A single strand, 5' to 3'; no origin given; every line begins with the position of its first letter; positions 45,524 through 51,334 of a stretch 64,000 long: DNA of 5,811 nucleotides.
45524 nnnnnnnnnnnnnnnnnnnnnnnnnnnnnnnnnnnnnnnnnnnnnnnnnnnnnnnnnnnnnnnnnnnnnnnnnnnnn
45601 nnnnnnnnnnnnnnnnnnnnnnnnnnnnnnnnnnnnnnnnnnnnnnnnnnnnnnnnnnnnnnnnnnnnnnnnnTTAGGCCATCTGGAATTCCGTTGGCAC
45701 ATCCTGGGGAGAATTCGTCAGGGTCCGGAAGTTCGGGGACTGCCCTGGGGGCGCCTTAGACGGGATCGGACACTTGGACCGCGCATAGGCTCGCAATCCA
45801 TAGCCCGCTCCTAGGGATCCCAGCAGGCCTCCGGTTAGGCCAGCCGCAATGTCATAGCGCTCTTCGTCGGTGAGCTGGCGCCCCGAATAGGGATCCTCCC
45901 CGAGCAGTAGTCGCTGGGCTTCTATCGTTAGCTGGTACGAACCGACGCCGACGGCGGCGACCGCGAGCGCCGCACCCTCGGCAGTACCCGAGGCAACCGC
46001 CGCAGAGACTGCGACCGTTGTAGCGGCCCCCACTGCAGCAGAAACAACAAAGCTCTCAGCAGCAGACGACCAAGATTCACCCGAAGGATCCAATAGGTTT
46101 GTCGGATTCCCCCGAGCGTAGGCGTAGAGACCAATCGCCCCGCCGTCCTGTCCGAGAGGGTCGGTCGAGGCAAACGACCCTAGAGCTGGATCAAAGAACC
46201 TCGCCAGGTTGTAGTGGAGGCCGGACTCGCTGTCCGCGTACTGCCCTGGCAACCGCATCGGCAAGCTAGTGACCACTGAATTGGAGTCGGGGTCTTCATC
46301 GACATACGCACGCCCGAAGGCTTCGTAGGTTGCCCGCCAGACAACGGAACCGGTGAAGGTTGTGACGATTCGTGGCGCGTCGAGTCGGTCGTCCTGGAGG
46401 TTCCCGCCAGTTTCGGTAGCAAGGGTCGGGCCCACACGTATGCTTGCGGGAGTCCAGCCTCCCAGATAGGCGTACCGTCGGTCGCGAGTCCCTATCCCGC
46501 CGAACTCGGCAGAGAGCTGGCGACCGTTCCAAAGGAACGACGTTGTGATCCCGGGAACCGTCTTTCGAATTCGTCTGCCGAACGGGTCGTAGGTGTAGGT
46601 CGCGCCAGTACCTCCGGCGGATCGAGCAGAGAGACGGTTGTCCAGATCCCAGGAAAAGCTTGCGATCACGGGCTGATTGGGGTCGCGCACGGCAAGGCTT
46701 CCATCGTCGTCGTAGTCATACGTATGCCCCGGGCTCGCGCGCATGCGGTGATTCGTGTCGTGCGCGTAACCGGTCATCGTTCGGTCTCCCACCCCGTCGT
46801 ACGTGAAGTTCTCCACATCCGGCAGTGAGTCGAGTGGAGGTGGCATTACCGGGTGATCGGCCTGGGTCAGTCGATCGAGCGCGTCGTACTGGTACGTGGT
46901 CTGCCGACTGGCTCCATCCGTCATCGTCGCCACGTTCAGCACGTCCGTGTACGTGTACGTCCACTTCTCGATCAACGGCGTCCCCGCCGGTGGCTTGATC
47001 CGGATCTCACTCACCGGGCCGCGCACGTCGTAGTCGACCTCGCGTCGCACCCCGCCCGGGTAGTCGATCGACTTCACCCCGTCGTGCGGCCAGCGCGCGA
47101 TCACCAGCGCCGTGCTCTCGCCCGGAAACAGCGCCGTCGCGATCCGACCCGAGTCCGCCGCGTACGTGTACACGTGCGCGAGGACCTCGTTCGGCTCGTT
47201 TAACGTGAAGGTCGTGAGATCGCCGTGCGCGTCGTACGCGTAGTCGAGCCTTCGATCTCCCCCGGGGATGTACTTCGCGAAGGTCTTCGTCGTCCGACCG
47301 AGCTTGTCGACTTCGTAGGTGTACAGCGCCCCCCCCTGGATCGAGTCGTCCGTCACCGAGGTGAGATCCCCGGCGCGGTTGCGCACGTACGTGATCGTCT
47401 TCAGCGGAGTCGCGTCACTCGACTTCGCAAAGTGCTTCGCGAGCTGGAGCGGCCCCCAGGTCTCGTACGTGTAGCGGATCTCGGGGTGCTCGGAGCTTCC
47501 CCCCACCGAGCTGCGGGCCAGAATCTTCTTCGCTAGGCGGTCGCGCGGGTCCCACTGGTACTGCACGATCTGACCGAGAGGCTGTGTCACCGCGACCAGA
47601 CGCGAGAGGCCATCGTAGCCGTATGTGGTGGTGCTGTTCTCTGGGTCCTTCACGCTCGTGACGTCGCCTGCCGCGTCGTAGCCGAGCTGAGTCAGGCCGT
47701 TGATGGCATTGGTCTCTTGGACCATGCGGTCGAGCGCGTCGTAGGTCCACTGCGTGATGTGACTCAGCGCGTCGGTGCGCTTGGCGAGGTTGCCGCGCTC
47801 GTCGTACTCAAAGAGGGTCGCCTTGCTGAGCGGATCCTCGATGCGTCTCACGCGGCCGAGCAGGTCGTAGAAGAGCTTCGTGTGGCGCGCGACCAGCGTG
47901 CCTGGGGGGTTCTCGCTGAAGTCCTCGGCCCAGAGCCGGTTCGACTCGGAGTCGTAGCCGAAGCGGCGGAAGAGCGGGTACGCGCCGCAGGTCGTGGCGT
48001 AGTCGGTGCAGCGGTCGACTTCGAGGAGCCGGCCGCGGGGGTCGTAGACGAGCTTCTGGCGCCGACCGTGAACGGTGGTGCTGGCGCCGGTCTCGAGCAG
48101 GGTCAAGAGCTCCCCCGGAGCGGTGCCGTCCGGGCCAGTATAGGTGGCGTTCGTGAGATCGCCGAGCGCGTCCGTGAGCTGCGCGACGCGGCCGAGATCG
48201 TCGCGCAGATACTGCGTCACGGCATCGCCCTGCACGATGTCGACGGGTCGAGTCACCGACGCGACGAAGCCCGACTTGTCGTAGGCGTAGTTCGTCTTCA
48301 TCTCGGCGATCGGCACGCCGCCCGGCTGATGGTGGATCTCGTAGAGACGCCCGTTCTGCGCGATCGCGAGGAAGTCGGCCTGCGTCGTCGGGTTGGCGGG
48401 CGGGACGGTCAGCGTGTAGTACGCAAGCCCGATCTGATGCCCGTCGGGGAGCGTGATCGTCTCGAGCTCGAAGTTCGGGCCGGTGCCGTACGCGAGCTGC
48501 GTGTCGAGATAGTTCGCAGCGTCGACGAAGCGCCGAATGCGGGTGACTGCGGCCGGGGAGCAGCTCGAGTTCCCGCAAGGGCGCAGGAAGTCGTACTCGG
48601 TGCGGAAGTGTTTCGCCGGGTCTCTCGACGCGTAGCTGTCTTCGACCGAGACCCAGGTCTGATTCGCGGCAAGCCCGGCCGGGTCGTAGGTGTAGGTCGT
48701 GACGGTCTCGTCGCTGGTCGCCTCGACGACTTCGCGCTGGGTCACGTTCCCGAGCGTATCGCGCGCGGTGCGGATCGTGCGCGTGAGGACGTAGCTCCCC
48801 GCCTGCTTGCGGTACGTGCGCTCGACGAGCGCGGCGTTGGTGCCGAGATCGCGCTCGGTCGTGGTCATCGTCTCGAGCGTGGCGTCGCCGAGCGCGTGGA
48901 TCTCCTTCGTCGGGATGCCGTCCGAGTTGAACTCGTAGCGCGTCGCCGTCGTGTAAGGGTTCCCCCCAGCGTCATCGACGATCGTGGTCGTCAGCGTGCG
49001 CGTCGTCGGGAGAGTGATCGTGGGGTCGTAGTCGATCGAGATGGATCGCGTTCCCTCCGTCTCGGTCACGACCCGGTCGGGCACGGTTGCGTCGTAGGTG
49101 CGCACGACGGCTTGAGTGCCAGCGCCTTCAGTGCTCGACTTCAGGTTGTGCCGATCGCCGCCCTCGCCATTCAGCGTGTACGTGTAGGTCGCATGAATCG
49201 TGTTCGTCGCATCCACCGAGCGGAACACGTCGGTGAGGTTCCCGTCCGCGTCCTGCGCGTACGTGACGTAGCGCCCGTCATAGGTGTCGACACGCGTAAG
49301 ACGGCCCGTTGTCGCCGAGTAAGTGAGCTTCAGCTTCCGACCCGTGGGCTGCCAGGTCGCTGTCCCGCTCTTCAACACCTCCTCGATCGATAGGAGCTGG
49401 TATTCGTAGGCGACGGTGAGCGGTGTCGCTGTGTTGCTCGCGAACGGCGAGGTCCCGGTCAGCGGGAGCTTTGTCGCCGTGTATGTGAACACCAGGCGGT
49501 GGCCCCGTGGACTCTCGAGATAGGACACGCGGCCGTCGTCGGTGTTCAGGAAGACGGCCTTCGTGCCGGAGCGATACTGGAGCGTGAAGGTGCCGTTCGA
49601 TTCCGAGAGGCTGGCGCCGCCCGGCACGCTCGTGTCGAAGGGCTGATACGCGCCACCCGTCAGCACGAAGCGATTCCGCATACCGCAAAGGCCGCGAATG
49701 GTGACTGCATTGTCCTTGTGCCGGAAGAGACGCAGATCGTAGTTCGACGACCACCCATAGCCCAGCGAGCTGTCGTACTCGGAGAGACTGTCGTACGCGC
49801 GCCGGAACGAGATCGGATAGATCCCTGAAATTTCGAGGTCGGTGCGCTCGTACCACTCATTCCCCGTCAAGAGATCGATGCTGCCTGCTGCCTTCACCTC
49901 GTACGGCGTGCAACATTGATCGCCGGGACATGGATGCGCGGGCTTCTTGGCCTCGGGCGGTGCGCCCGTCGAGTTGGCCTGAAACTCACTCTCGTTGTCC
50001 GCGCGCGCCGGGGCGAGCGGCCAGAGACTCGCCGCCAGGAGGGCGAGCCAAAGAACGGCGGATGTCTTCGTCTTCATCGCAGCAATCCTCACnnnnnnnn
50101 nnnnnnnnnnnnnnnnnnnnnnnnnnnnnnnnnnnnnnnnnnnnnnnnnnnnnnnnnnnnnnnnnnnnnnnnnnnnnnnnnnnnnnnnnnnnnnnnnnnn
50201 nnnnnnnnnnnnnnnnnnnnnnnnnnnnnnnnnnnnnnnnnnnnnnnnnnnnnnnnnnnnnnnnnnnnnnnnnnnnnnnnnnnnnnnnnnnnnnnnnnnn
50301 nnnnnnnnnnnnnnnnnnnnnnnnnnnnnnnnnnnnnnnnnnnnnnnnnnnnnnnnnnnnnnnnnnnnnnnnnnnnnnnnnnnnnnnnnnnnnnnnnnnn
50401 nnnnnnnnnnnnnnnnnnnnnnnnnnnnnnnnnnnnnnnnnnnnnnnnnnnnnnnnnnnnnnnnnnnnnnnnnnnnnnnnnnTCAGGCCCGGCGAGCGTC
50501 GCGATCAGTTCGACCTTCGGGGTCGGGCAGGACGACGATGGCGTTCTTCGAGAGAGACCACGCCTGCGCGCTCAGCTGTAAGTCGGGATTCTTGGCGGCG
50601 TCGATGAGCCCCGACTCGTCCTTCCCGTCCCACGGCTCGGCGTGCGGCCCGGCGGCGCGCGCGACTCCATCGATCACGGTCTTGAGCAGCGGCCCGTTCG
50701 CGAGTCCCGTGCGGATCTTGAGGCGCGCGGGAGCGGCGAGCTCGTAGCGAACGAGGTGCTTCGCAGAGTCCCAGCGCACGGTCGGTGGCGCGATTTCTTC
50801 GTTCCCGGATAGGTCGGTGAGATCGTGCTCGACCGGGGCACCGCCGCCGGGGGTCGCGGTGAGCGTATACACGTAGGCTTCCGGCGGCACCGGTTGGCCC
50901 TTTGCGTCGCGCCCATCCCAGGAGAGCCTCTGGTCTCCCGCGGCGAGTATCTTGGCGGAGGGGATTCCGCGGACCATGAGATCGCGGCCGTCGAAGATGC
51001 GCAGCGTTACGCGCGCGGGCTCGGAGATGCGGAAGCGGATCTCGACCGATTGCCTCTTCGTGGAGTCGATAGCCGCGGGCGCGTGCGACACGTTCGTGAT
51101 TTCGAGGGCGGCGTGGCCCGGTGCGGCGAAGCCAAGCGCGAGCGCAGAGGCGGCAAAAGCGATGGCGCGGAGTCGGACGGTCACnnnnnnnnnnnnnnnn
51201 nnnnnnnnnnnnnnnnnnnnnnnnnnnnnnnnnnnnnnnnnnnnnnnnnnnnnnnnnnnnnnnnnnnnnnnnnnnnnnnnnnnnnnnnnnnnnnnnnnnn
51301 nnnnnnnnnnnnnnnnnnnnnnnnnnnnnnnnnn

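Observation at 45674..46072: Rhs protein with a short Ala/Gly-rich hydrophobic C-terminal tip instead of a recognisable enzymatic toxin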

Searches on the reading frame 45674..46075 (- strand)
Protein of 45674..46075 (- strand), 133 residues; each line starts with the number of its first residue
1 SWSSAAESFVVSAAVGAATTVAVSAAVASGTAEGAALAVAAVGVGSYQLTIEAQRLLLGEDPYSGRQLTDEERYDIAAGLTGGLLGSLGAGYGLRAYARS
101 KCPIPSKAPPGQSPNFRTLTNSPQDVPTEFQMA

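Call 5: search_protein_families(library=pfam, proteins=[window:45674-46075:-], max_evalue=1)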
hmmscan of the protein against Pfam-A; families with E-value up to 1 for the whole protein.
window:45674-46075:- (133 aa): 4 families
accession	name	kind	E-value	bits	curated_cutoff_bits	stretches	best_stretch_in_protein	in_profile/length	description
PF14449.11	PT-TG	-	0.017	15.5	23.5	1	53-89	21-57/68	Pre-toxin TG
PF13936.12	HTH_38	-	0.023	14.9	27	1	64-81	1-18/44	Helix-turn-helix domain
PF08873.17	Phage_Mu_Gp37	-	0.15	12.5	25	1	15-61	67-111/149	Bacteriophage Mu, Gp37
PF23410.3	Beta-prop_VPS8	-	0.82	9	28.9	1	4-37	12-45/358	Vps8 beta-propeller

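Call 6: search_protein_families(library=ncbifam, proteins=[window:45674-46075:-], max_evalue=1)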
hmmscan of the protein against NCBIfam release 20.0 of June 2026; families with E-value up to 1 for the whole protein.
window:45674-46075:- (133 aa): 0 families

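Call 7: find_homologous_proteins(query=window:45674-46075:-, max_evalue=0.01)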
Query window:45674-46075:- (133 aa): 1 proteins with E <= 0.01 among 1669 candidates.
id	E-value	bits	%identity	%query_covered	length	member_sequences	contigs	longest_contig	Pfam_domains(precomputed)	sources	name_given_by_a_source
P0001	1.1e-50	189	77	65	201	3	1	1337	-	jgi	-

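Call 13: search_protein_families(library=pfam, proteins=[P0001], max_evalue=10)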
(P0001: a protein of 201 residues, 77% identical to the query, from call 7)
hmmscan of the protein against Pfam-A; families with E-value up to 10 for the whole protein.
P0001 (201 aa): 3 families
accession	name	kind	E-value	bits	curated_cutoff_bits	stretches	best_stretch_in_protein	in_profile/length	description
PF14449.11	PT-TG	-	0.0014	19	23.5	1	66-103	20-57/68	Pre-toxin TG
PF08873.17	Phage_Mu_Gp37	-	0.16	12.5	25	1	30-75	68-111/149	Bacteriophage Mu, Gp37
PF13936.12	HTH_38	-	0.19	11.9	27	1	79-94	2-17/44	Helix-turn-helix domain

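Call 14: search_protein_families(library=ncbifam, proteins=[P0001], max_evalue=10)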
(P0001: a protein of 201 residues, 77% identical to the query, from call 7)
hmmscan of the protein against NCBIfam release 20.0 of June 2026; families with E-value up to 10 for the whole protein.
P0001 (201 aa): 0 families

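Call 39: predict_structure(alignment_id=A4)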
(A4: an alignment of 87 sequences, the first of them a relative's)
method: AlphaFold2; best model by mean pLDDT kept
length: 201 residues; sequences in the alignment: 87
mean_pLDDT: 73.2   pTM: 0.45
mean pLDDT of the five models: 73.2, 72.7, 72.7, 72.5, 70.9
residues with pLDDT >= 90: 72; 70-90: 31; 50-70: 56; < 50: 42
segments of 3 or more residues with pLDDT < 50: 1-6, 8-28, 58-60, 100-108
pLDDT, mean of each block of 10 residues (from residue 1): 45 43 49 63 64 56 62 76 78 61 46 59 86 97 98 96 98 98 97 95 69
secondary structure, 60 per line:
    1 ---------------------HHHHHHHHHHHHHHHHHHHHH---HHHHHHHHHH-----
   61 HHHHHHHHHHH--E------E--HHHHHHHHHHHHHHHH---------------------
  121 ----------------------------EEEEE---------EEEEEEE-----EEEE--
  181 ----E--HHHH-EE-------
elements in order: H22-42 H46-55 H61-71 H84-99 E149-153 E163-169 E175-178 H188-191

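Call 42: fold_search(model_id=the predicted structure, library=pdb)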
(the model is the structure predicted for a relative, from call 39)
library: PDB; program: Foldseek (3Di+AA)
matches with E <= 10: 344; with E <= 0.001: 0
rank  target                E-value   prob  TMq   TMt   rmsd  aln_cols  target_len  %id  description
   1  2zxw_F                5.3e-01  0.06  0.11  0.18  13.7       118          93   16  Bovine heart cytochrome c oxidase at the fully oxidized state (1-s X-ray exposure dataset) (released 2009-02-24)
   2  8d4t_S                6.0e-01  0.09  0.13  0.24  13.3       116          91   16  Mammalian CIV with GDN bound (released 2022-07-06)
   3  9buh_Ap               6.0e-01  0.09  0.12  0.23  12.6       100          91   16  Cryo-EM structure of respiratory supercomplex I III IV (released 2025-05-21)
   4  9ce2_Ap               6.4e-01  0.09  0.12  0.24  12.5        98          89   16  Respiratory supercomplex I+III2+IV open state (released 2025-07-09)
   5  7vvr_S                7.8e-01  0.07  0.12  0.22  13.8       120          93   18  Bovine cytochrome c oxidese in CN-bound mixed valence state at 50 K (released 2022-11-16)
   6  6nkn_S                1.1e+00  0.06  0.12  0.22  13.9       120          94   18  Time-resolved SFX structure of the PR intermediate of cytochrome c oxidase at room temperature (released 2019-03-20)
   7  5b3s_F                1.2e+00  0.04  0.10  0.18  14.2       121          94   16  Bovine heart cytochrome c oxidase in the carbon monoxide-bound mixed-valence state at 1.68 angstrom resolution (50 K) (released 2017-03-22)
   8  7xma_F                1.2e+00  0.03  0.09  0.18  15.4       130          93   15  Crystal structure of Bovine heart cytochrome c oxidase, apo structure with DMSO (released 2022-12-21)
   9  8xwn_D                1.3e+00  0.08  0.13  0.26   6.8        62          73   14  Structure of CXCR2 bound to CXCL8 (Ligand-receptor focused map) (released 2025-01-15)
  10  6vgj_E                1.5e+00  0.11  0.15  0.29   8.7        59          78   19  N-terminal variant of CXCL13 (released 2020-10-07)
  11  3ag2_S                1.5e+00  0.05  0.12  0.22  13.6       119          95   20  Bovine Heart Cytochrome c Oxidase in the Carbon Monoxide-bound Fully Reduced State at 100 K (released 2010-04-28)
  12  5z62_F                1.7e+00  0.05  0.12  0.22  16.2       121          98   16  Structure of human cytochrome c oxidase (released 2019-02-27)
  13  3qwm                  1.8e+00  0.14  0.13  0.20   8.6        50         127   12  Crystal Structure of GEP100, the plextrin homology domain of IQ motif and SEC7 domain-containing protein 1 isoform a (released 2011-04-13)
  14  8xvu_D                1.8e+00  0.07  0.14  0.26   7.2        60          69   15  Structure of CXCR2 bound to CXCL2 (Ligand-receptor focused map) (released 2025-01-15)
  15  5ob5_A                2.0e+00  0.11  0.13  0.30   6.3        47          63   17  fAb complex with GroBeta. AbVance: increasing our knowledge of antibody structural space to enable faster and better d (released 2017-11-08)
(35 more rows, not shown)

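Call 74: search_protein_families(library=phrogs, proteins=[P0001], max_evalue=0.01)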
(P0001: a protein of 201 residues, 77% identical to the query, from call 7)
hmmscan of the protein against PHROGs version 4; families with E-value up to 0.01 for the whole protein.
P0001 (201 aa): 0 families

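Call 76: find_encoding_contigs(protein=P0001, flank=3000, max_places=4)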
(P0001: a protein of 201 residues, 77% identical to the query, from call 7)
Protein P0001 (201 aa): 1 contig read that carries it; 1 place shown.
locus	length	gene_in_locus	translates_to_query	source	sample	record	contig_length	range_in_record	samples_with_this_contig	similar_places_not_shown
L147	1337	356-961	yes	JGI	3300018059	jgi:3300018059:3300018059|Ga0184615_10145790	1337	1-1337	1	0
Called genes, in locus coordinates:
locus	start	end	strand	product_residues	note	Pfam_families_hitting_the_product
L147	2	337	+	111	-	?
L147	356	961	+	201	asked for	-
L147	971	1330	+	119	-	-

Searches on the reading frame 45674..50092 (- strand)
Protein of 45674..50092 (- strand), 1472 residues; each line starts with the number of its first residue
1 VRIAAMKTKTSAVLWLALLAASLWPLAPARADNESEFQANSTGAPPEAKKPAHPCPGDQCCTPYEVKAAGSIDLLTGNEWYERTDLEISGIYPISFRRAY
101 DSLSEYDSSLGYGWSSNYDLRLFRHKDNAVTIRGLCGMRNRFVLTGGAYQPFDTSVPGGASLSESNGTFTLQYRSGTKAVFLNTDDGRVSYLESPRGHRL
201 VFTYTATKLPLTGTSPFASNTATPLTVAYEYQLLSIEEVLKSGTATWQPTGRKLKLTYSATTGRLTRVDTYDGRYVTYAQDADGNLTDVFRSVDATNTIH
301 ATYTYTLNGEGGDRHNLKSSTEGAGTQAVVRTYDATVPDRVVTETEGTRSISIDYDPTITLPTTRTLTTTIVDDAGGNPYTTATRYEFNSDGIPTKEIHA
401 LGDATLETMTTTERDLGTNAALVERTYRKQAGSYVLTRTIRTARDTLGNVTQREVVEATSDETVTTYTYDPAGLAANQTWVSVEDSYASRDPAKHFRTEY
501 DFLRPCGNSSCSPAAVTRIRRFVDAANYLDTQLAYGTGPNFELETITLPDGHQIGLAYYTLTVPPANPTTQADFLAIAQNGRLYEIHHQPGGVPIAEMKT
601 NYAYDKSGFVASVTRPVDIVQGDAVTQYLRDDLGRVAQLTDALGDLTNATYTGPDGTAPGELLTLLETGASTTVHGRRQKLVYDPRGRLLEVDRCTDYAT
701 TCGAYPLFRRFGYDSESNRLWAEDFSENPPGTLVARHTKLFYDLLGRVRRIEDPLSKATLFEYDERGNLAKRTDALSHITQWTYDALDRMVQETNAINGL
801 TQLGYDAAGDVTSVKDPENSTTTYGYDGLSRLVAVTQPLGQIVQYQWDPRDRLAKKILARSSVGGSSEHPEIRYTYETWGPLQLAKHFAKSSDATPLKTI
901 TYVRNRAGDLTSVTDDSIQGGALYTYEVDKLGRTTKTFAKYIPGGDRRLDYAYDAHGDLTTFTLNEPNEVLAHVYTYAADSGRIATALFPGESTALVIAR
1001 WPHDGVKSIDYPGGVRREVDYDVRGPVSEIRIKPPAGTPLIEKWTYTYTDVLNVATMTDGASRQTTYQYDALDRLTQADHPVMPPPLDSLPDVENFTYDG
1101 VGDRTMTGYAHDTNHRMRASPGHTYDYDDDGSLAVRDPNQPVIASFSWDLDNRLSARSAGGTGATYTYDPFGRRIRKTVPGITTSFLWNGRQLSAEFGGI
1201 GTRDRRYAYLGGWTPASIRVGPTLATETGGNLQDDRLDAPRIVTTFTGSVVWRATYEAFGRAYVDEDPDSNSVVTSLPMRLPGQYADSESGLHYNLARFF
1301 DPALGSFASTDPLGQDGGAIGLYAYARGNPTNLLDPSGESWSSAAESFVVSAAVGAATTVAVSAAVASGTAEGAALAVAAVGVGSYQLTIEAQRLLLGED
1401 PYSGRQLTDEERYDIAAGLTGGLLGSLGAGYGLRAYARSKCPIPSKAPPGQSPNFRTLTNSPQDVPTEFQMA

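Call 5: search_protein_families(library=pfam, proteins=[window:45674-50092:-], max_evalue=1)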
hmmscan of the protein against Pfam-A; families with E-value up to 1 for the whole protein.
window:45674-50092:- (1472 aa): 5 families
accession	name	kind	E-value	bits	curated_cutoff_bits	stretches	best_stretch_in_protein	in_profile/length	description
PF05593.20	RHS_repeat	-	2e-33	114.5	22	7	805-841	1-37/38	RHS Repeat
PF20148.4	DUF6531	-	4.1e-17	62.7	24.1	1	71-140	3-72/74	Domain of unknown function (DUF6531)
PF03527.20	RHS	-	0.025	14.9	27.9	1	1240-1262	12-34/38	RHS protein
PF06255.18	MafB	-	0.055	13.3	25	0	1004-1074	115-188/312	Neisseria toxin MafB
PF19128.5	DUF5811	-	0.34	11.6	25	0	820-853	32-66/103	Family of unknown function (DUF5811)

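Call 6: search_protein_families(library=ncbifam, proteins=[window:45674-50092:-], max_evalue=1)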
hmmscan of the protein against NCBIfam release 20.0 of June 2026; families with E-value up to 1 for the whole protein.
window:45674-50092:- (1472 aa): 3 families
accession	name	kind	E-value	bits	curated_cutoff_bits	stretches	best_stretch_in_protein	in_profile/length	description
TIGR01643.1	YD_repeat_2x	repeat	3e-31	106.7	15.8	5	805-845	1-41/42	YD repeat-containing protein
NF041261.1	RHS_core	equivalog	1.4e-27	96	2000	3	1243-1338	1171-1260/1261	RHS element core protein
TIGR03696.1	Rhs_assc_core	domain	9e-22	77.4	32.5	1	1256-1338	1-75/76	RHS repeat-associated core domain-containing protein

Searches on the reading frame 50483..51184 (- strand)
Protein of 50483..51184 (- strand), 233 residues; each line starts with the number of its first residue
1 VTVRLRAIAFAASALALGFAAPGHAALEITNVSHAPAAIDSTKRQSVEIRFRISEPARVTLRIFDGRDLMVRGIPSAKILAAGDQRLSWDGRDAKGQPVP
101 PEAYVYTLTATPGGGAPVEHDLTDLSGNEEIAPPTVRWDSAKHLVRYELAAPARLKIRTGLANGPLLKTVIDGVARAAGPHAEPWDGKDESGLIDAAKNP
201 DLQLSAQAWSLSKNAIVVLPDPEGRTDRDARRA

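Call 59: search_protein_families(library=pfam, proteins=[window:50483-51184:-], max_evalue=0.001)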
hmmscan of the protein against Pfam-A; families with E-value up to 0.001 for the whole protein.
window:50483-51184:- (233 aa): 1 family
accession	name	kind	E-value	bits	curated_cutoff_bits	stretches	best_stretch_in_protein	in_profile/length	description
PF13860.13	FlgD_ig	-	9.6e-13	48.4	27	1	41-112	6-77/79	FlgD Ig-like domain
